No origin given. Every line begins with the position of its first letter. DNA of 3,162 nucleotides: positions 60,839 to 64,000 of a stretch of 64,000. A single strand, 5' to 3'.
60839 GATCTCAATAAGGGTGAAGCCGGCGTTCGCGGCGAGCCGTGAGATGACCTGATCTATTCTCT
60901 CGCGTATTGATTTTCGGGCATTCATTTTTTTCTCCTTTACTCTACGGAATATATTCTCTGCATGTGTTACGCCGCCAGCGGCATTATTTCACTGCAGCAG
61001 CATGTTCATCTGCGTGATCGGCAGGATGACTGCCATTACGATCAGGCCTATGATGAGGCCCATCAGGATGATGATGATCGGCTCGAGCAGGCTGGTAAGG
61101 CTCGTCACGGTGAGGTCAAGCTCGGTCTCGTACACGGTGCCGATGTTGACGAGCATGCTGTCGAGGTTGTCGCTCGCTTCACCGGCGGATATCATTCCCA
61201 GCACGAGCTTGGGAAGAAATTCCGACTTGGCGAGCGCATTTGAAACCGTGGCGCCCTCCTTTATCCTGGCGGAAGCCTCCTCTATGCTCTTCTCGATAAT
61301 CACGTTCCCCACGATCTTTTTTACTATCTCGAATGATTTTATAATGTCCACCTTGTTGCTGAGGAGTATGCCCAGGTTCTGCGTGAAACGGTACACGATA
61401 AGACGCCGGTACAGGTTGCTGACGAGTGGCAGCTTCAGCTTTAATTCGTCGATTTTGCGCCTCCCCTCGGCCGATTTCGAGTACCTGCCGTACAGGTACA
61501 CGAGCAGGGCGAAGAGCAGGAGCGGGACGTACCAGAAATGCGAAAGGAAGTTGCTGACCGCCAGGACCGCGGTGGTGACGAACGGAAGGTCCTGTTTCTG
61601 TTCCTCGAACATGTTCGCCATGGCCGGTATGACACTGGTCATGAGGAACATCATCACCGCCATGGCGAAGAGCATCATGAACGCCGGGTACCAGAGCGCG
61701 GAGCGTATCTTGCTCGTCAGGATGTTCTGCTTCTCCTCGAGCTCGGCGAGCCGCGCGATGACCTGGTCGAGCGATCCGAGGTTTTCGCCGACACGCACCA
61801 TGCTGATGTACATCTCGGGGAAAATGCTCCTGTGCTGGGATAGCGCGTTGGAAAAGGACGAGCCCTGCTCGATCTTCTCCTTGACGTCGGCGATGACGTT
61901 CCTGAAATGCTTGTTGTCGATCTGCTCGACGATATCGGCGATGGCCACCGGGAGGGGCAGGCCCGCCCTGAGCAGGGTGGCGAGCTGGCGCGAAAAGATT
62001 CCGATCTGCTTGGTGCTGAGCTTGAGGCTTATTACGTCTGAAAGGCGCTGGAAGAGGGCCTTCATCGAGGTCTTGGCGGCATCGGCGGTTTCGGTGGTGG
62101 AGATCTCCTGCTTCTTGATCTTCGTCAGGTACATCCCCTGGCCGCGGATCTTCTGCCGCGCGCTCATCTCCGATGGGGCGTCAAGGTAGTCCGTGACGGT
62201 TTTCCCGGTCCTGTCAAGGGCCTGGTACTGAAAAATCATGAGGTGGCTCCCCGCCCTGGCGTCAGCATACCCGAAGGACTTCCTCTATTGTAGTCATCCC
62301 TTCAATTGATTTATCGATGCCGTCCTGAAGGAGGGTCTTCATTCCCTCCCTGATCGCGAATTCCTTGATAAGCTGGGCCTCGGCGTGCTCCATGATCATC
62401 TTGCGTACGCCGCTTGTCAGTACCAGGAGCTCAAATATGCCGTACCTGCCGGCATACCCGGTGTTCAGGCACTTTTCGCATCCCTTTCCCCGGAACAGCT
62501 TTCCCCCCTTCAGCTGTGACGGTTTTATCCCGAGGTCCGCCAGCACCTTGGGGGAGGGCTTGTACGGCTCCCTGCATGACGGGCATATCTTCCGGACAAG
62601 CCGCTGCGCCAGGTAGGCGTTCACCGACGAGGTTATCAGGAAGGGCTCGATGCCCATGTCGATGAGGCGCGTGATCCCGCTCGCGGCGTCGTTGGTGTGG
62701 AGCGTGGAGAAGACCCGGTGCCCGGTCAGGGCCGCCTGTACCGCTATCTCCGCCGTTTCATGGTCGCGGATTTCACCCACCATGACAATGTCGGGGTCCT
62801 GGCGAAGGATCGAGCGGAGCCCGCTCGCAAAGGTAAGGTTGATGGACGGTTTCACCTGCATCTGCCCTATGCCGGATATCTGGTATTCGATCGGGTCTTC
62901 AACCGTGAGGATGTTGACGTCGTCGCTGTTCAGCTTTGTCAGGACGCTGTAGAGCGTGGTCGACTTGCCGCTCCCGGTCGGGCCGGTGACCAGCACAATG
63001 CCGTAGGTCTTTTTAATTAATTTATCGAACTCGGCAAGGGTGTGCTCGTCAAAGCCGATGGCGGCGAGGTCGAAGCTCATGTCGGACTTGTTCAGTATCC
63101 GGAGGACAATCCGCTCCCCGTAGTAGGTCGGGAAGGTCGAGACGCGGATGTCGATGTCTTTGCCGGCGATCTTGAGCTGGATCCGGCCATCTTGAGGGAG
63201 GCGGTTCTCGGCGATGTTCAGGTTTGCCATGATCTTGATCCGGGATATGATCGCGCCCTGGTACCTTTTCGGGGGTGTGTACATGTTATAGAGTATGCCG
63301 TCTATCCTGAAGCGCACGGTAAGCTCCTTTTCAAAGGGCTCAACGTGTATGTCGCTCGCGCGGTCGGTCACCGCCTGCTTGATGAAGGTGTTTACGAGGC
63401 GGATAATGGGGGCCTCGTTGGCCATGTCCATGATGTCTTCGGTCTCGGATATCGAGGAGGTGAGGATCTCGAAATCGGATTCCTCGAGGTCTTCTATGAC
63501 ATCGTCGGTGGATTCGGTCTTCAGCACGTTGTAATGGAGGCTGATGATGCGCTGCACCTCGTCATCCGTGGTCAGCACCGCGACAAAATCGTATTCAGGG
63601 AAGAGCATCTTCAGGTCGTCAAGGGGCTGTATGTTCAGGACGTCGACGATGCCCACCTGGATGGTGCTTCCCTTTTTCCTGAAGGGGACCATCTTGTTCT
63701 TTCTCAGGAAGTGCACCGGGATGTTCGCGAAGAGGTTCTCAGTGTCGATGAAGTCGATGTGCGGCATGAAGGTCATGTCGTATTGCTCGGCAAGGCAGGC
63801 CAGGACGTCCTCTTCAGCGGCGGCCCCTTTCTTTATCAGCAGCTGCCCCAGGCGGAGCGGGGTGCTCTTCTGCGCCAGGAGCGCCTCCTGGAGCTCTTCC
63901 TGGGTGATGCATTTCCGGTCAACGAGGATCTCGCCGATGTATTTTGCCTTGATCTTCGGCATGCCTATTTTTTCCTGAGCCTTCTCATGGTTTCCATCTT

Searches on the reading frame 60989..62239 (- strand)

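Call 66: search_protein_families(library=pfam, proteins=[window:60989-62239:-], max_evalue=0.00001)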
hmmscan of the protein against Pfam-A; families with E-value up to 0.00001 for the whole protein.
window:60989-62239:- (416 aa): 1 family
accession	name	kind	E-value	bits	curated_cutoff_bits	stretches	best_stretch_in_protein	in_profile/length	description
PF00482.28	T2SSF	-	4.8e-56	188.6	25.2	2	82-205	1-125/125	Type II secretion system (T2SS), protein F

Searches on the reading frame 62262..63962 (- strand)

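Call 66: search_protein_families(library=pfam, proteins=[window:62262-63962:-], max_evalue=0.00001)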
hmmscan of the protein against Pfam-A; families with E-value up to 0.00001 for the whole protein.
window:62262-63962:- (566 aa): 2 families
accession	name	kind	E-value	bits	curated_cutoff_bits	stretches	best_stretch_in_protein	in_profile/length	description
PF00437.27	T2SSE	-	5.7e-144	479.8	24.9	1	181-564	3-370/370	Type II/IV secretion system protein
PF05157.20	MshEN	-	2.3e-12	47.2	23.1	1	74-145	14-85/90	MshEN domain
